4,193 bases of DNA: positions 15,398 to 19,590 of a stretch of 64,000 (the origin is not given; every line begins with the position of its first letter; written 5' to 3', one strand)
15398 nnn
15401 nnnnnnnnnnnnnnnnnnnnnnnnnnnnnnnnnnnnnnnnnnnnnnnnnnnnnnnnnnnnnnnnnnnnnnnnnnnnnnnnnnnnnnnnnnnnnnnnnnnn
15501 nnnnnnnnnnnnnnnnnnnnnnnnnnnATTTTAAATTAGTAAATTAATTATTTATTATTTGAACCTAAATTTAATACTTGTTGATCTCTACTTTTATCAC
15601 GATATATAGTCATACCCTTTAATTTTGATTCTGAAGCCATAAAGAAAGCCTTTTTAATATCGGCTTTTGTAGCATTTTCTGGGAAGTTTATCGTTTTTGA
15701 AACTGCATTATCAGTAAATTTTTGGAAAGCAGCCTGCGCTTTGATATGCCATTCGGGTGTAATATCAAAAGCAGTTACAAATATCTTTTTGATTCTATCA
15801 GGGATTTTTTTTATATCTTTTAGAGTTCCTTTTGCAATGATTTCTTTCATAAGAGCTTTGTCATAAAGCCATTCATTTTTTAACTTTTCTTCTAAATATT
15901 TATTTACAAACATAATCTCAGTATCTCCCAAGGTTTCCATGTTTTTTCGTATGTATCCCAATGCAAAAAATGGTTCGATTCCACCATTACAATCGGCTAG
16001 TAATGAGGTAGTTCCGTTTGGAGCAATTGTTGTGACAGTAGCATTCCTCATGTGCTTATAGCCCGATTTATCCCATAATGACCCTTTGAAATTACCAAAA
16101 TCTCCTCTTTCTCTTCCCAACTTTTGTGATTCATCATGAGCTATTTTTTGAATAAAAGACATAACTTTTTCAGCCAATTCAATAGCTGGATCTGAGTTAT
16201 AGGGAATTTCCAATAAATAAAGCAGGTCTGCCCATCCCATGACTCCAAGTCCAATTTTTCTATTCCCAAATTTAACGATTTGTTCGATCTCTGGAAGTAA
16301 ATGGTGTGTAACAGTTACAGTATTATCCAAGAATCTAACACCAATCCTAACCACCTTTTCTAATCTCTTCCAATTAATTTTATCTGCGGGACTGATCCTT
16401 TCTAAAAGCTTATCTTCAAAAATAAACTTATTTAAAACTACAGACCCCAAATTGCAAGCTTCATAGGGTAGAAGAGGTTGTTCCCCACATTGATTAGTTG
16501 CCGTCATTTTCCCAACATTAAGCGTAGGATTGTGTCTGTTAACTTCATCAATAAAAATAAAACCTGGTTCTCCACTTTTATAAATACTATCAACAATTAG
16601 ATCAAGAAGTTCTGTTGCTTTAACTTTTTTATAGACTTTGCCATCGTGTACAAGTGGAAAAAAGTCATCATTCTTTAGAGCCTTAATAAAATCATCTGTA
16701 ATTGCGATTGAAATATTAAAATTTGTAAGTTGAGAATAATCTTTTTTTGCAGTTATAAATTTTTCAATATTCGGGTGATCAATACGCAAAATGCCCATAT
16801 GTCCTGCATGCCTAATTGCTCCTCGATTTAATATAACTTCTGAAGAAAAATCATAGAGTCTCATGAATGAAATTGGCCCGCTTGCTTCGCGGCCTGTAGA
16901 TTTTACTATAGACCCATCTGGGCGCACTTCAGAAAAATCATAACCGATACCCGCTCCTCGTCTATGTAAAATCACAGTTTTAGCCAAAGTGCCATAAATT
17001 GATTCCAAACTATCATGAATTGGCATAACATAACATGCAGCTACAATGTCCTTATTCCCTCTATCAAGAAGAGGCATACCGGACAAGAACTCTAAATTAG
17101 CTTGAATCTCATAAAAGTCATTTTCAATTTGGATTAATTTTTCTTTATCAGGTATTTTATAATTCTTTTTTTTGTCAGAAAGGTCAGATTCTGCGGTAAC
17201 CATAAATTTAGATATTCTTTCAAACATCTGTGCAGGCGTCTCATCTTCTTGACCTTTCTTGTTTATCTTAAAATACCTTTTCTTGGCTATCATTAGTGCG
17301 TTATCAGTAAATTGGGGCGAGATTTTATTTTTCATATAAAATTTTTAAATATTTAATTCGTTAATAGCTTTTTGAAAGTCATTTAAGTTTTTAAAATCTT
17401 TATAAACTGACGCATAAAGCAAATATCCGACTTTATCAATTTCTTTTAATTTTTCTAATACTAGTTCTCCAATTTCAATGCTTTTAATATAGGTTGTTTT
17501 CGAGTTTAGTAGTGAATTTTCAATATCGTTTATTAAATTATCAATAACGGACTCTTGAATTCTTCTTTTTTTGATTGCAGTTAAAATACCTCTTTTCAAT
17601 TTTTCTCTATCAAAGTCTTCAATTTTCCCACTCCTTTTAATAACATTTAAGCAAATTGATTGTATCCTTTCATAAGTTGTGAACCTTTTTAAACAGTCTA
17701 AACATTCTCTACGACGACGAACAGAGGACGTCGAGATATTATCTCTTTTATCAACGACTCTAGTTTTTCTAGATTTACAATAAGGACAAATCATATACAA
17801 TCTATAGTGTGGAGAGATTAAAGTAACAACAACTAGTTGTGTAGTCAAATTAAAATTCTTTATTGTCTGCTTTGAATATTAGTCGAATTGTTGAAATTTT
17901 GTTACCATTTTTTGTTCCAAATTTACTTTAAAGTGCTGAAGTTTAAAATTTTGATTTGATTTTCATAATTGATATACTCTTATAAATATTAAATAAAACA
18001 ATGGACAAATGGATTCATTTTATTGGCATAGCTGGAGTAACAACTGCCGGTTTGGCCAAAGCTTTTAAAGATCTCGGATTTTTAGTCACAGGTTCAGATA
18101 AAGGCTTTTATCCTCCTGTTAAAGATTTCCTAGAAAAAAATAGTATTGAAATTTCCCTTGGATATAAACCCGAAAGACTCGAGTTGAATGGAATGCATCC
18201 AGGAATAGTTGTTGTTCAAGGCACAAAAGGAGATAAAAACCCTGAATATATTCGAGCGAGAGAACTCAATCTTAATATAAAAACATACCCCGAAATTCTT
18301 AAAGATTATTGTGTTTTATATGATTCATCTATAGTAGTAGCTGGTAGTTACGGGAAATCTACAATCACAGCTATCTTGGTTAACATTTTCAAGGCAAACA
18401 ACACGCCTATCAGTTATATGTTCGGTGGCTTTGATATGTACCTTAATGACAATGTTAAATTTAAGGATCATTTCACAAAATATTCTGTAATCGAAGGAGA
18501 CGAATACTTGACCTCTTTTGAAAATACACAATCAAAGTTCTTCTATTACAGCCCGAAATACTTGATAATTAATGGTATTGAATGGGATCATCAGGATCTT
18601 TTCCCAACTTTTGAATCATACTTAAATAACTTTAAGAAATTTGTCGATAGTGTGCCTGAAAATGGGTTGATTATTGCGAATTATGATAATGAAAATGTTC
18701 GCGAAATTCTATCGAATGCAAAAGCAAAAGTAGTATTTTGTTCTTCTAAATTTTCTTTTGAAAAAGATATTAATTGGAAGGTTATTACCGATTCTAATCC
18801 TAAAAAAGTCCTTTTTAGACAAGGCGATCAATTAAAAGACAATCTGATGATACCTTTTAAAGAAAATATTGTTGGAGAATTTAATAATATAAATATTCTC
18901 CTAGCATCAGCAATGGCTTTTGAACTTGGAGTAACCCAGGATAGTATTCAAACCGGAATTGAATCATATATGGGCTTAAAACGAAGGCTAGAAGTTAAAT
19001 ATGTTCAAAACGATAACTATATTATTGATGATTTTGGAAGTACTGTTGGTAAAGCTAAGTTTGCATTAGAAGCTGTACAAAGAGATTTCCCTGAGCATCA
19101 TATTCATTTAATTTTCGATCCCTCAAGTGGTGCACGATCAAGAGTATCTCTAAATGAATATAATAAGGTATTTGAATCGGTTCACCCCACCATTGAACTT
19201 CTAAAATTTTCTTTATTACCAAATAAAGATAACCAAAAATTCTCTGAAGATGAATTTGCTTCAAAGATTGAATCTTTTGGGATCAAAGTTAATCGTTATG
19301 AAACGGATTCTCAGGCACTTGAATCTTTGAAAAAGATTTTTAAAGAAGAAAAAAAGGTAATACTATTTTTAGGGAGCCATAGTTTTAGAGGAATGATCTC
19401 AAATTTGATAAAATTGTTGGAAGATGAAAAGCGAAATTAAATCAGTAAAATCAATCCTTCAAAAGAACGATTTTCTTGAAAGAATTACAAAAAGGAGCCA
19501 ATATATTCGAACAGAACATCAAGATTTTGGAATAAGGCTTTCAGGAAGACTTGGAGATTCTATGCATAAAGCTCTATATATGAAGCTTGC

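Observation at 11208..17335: Three class II ribonucleotide reductase catalytic modules in one operon, two of them fused into a 1439-aa ORF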

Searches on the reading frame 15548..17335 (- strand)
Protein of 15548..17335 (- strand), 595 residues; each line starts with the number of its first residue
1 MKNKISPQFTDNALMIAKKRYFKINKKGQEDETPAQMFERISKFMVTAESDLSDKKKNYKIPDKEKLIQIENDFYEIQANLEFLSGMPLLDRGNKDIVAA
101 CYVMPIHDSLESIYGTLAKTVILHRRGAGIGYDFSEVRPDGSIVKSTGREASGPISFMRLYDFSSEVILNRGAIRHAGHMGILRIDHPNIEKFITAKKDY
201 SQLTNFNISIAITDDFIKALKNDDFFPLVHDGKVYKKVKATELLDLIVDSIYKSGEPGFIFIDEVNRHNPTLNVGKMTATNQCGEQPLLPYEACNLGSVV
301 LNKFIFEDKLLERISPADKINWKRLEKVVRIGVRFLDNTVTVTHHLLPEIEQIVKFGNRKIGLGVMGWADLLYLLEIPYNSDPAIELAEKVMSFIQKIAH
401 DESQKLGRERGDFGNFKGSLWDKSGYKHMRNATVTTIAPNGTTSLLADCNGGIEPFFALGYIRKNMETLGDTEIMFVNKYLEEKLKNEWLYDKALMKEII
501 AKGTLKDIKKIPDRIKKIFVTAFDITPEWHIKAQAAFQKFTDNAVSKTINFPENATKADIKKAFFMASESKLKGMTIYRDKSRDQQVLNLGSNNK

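Call 3: search_protein_families(library=pfam, proteins=[window:15548-17335:-], max_evalue=0.01)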
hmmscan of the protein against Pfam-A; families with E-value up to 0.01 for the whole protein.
window:15548-17335:- (595 aa): 2 families
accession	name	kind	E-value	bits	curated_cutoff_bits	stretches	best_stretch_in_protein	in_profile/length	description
PF02867.20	Ribonuc_red_lgC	-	7.8e-116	388.2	23.9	1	99-578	1-523/523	Ribonucleotide reductase, barrel domain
PF00317.26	Ribonuc_red_lgN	-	2e-06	28.2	28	1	8-85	2-64/77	Ribonucleotide reductase, all-alpha domain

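Call 4: search_protein_families(library=ncbifam, proteins=[window:15548-17335:-], max_evalue=0.001)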
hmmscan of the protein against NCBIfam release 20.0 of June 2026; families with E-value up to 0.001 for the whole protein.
window:15548-17335:- (595 aa): 21 families
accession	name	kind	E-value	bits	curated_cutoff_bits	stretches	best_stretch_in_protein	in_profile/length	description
NF006417.0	PRK08665.1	equivalog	8.8e-213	708.7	961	1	4-594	7-579/759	vitamin B12-dependent ribonucleotide reductase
NF005010.0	PRK06406.1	subfamily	6.8e-177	590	1125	1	66-593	215-730/771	vitamin B12-dependent ribonucleotide reductase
TIGR02504.1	NrdJ_Z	equivalog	3.6e-170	567.5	399.95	1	16-588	4-606/606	adenosylcobalamin-dependent ribonucleoside-diphosphate reductase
NF006207.0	PRK08332.1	equivalog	2.3e-91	306.9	2400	3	428-591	1405-1565/1684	vitamin B12-dependent ribonucleotide reductase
TIGR02506.1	NrdE_NrdA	equivalog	3.1e-84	283.6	341.05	2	62-423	40-429/616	ribonucleoside-diphosphate reductase subunit alpha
NF005122.0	PRK06556.1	equivalog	3.7e-80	269.9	859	3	203-417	285-491/960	vitamin B12-dependent ribonucleotide reductase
NF005991.0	PRK08115.1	equivalog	5.3e-71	239.7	854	3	233-419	428-606/858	vitamin B12-dependent ribonucleotide reductase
NF005544.0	PRK07207.1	equivalog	9.3e-69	232.2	965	3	233-423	538-722/965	ribonucleoside-diphosphate reductase subunit alpha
NF005401.0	PRK06948.1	subfamily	2.9e-67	227.7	906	1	96-589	84-592/604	ribonucleotide reductase-like protein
NF006577.0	PRK09102.1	equivalog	1.6e-66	224.9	620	1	69-586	60-575/604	ribonucleoside-diphosphate reductase subunit alpha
NF005101.0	PRK06539.1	equivalog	3e-59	200.9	988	3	233-423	391-574/822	ribonucleoside-diphosphate reductase subunit alpha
NF009029.0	PRK12365.1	equivalog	1.3e-58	198.8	1350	3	233-423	621-804/1046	ribonucleoside-diphosphate reductase subunit alpha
NF005736.0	PRK07562.1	equivalog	1.2e-55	188.8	1737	4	205-417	396-601/1222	vitamin B12-dependent ribonucleotide reductase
NF006665.0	PRK09209.1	equivalog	9.1e-38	130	1057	2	229-429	402-610/761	ribonucleoside-diphosphate reductase subunit alpha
NF006279.0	PRK08447.1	equivalog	6.2e-37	127.4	1082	2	9-229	137-347/789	ribonucleoside-diphosphate reductase subunit alpha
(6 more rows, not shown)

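Call 15: search_solved_structures(query=window:15548-17335:-, show_alignments=2, max_evalue=1e-20)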
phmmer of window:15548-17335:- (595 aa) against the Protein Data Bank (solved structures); distinct sequences matched with E-value up to 1e-20: 15.
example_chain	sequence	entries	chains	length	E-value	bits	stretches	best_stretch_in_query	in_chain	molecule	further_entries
1xje_A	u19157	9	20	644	1.3e-105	357.5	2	92-414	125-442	ribonucleotide reductase, B12-dependent | Ribonucleoside-diphosphate reductase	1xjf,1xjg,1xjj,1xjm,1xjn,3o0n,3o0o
1xjk_A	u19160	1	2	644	1.4e-105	357.4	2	92-414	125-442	ribonucleotide reductase, B12-dependent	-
5im3_A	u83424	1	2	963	4.2e-55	190.8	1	233-423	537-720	Ribonucleoside-diphosphate reductase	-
7b9p_A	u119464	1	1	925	2e-38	135.7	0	180-417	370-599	Vitamin B12-dependent ribonucleotide reductase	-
7b9q_A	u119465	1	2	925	2e-38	135.7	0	180-417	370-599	Vitamin B12-dependent ribonucleotide reductase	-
2wgh_A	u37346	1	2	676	2.1e-34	122.4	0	230-427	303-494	RIBONUCLEOSIDE-DIPHOSPHATE REDUCTASE LARGE SUBUNIT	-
6l3r_A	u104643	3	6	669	2.5e-34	122.1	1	231-553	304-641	Ribonucleoside-diphosphate reductase large subunit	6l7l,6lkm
3hnc_A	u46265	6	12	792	4.7e-34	121.3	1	230-553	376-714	Ribonucleoside-diphosphate reductase large subunit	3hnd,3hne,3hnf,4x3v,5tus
5d1y_A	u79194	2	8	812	5.3e-34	121.1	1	230-553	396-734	Ribonucleoside-diphosphate reductase large subunit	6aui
6dqw_A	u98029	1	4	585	1.1e-31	113.5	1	95-586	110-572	Ribonucleoside-diphosphate reductase, alpha chain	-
7agj_A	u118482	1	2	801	8.6e-28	100.6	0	235-424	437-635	Ribonucleoside-diphosphate reductase subunit alpha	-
1zyz_A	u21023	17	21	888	2e-26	96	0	236-547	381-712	Ribonucleoside-diphosphate reductase large chain 1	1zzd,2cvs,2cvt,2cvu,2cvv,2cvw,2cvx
3tb9_A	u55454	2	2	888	3.8e-26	95.1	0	236-547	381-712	Ribonucleoside-diphosphate reductase large chain 1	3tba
3s8a_A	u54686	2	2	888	5.5e-26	94.6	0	236-547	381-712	Ribonucleoside-diphosphate reductase large chain 1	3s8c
6dqx_A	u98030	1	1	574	4.7e-25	91.5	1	74-579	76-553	Ribonucleoside-diphosphate reductase, alpha chain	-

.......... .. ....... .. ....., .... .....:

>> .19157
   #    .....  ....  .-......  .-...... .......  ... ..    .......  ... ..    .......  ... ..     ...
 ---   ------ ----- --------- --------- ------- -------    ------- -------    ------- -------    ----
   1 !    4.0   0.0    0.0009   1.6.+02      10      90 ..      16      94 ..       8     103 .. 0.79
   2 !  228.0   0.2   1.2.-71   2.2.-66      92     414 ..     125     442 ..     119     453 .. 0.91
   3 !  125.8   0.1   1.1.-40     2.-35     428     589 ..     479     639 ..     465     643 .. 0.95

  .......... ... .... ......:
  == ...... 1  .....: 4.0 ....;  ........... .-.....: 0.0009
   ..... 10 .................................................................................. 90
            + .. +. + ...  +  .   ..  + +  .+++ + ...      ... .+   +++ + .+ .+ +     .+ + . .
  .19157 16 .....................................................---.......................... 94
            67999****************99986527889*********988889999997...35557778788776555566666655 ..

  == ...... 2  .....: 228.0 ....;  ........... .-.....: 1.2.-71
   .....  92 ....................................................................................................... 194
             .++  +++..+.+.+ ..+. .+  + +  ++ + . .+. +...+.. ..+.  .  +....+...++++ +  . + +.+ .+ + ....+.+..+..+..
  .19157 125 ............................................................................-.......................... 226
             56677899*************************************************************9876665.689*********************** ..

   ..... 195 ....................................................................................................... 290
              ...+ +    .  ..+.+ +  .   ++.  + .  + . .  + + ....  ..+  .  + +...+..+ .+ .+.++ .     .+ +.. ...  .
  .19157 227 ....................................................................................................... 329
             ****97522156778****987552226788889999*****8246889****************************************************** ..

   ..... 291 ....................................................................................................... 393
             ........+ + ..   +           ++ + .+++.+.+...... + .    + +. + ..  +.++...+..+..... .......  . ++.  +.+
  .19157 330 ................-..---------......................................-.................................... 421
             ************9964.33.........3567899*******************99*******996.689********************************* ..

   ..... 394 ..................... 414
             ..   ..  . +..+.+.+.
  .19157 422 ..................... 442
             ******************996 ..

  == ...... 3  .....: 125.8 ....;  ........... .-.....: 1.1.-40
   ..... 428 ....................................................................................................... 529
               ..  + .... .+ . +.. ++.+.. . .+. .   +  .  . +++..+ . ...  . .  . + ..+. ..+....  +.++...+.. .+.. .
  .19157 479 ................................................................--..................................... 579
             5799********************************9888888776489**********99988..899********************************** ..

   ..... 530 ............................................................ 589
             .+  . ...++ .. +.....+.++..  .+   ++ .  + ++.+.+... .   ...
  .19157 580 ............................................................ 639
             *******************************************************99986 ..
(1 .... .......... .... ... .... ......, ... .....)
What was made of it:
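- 15548..17335 (-): Module C: a free-standing 595-aa NrdJ core with no C-terminal tail. Catalytic residues are C101, N281, C283, E285 and C294. It carries the NQCGE variant, loop 2 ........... (aa 170-180) and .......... in place of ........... It aligns to T. maritima NrdJ (1xje) residues 16-639 with E = 1e-105 (call 15).
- Closest known: Dimeric class II RNR. Same: C matches by sequence with E = 1e-105 (call 15).
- C matches it by sequence, E = 1e-105 (call 15).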

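Call 25: find_homologous_proteins(query=window:15548-17335:-, max_evalue=1e-40)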
Query window:15548-17335:- (595 aa): 7973 proteins with E <= 1e-40 among 8000 candidates; the best 120 are listed.
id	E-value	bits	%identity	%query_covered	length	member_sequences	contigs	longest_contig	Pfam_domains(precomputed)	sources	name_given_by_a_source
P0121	0.0e+0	1234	90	100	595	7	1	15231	PF02867.21,PF00317.27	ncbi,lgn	-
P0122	0.0e+0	1130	82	99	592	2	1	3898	PF02867.21,PF00317.27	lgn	-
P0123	0.0e+0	1128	82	99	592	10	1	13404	PF02867.21,PF00317.27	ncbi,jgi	jgi:ribonucleoside-diphosphate reductase alpha chain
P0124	0.0e+0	1072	78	98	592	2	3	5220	PF02867.21,PF00317.27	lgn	-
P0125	0.0e+0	1060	77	99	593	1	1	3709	PF02867.21,PF00317.27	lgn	-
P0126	0.0e+0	1058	75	100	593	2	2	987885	PF02867.21,PF00317.27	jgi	-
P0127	0.0e+0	1023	74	99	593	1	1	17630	PF02867.21,PF00317.27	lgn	-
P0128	0.0e+0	1010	73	100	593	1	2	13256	PF02867.21,PF00317.27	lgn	-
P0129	0.0e+0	1010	73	100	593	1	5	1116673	PF02867.21,PF00317.27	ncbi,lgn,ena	-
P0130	2.9e-298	1009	73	100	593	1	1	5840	PF02867.21,PF00317.27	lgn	-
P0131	1.3e-297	1006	73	100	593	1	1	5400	PF02867.21,PF00317.27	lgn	-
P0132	1.6e-293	993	72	98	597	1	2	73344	PF02867.21,PF00317.27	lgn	-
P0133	3.6e-292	988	72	98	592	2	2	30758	PF02867.21,PF00317.27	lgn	-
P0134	6.7e-292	987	71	98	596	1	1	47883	PF02867.21,PF00317.27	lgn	-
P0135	6.3e-290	981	71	98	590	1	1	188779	PF02867.21,PF00317.27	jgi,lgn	jgi:ribonucleoside-diphosphate reductase alpha chain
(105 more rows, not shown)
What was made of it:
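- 15548..17335 (-): More than 110 orthologue clusters exist (call 25).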

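Call 56: list_cluster_members(proteins=[P0001, window:15548-17335:-])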
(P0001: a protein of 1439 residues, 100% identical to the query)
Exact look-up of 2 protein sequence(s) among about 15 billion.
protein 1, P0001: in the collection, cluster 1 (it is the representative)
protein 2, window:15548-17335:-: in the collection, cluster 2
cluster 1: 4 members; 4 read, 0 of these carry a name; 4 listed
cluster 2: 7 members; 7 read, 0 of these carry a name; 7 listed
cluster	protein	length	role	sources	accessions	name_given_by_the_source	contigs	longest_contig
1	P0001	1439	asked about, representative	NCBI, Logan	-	-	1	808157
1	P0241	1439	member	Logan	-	-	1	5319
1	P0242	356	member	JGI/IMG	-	-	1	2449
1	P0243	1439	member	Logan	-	-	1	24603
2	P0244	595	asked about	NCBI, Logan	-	-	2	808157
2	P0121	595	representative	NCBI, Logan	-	-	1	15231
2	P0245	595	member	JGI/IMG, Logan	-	-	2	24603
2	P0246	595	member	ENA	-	-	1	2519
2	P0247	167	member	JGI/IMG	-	-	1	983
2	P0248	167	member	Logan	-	-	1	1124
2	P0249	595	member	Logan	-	-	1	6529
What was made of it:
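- Checked: The identical 1439-aa protein is on record from three contigs of 808,157, 24,603 and 5,319 bp (call 56).
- The identical protein comes from three assemblies (call 56).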

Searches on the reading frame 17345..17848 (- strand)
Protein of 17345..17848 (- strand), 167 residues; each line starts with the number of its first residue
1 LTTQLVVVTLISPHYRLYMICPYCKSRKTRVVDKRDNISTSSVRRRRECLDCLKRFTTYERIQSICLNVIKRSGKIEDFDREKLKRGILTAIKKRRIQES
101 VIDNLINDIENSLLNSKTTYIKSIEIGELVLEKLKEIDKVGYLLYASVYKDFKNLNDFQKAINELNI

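Call 3: search_protein_families(library=pfam, proteins=[window:17345-17848:-], max_evalue=0.01)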
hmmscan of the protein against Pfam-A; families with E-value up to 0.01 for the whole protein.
window:17345-17848:- (167 aa): 2 families
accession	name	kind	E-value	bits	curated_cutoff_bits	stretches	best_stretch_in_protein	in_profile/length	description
PF03477.21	ATP-cone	-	4.6e-17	62.8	25.8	1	68-154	2-87/88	ATP cone domain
PF22811.2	Zn_ribbon_NrdR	-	1.3e-16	60.7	27.2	1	19-60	1-42/42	Transcriptional repressor NrdR-like, N-terminal domain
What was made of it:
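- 17345..17794 (-): nrdR, the Zn-ribbon + ATP-cone repressor of RNR genes. The ORF lister starts it at TTG 17848, but ATG 17794 is the likely true start. Pfam Zn_ribbon_NrdR and ATP-cone (call 3).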

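Call 4: search_protein_families(library=ncbifam, proteins=[window:17345-17848:-], max_evalue=0.001)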
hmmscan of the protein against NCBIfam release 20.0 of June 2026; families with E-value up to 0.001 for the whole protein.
window:17345-17848:- (167 aa): 3 families
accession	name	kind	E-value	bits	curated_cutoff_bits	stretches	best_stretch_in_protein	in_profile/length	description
TIGR00244.1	TIGR00244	equivalog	1e-45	155.4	124.65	1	19-165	1-147/147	transcriptional regulator NrdR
NF006732.0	PRK09263.1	equivalog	4.5e-05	22.1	657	1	67-161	3-93/712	anaerobic ribonucleoside-triphosphate reductase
NF009028.0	PRK12364.1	equivalog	0.00089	17.3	1377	1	68-136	2-74/842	ribonucleoside-diphosphate reductase subunit alpha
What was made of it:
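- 17345..17794 (-): TIGR00244 scores 155 bits against a cut-off of 124.65 (call 4).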

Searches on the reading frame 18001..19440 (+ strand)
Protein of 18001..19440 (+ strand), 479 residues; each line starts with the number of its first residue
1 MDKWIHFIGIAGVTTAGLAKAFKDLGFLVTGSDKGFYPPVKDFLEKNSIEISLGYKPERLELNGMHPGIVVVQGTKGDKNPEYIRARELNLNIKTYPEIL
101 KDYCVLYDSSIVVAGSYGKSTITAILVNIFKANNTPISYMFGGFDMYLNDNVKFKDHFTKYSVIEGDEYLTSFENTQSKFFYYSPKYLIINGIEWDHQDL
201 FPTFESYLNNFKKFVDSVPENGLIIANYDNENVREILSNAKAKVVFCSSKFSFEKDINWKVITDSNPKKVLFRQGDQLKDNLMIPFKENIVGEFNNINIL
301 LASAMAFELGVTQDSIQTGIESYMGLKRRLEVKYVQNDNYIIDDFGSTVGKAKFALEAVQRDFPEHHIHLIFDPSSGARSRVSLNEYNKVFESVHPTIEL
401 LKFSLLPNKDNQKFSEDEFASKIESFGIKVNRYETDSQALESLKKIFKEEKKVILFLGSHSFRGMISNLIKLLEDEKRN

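Call 37: search_protein_families(library=pfam, proteins=[window:18001-19440:+], max_evalue=0.001)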
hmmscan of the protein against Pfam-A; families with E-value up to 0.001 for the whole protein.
window:18001-19440:+ (479 aa): 3 families
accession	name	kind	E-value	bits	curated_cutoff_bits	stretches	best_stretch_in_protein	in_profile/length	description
PF08245.18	Mur_ligase_M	-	4.6e-17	63.1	24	1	113-306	1-200/200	Mur ligase middle domain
PF01225.30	Mur_ligase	-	5.1e-11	43.2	21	1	5-102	2-89/95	Mur ligase family, catalytic domain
PF02875.26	Mur_ligase_C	-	6.2e-06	27.5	28.4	1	328-459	1-126/127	Mur ligase, glutamate ligase domain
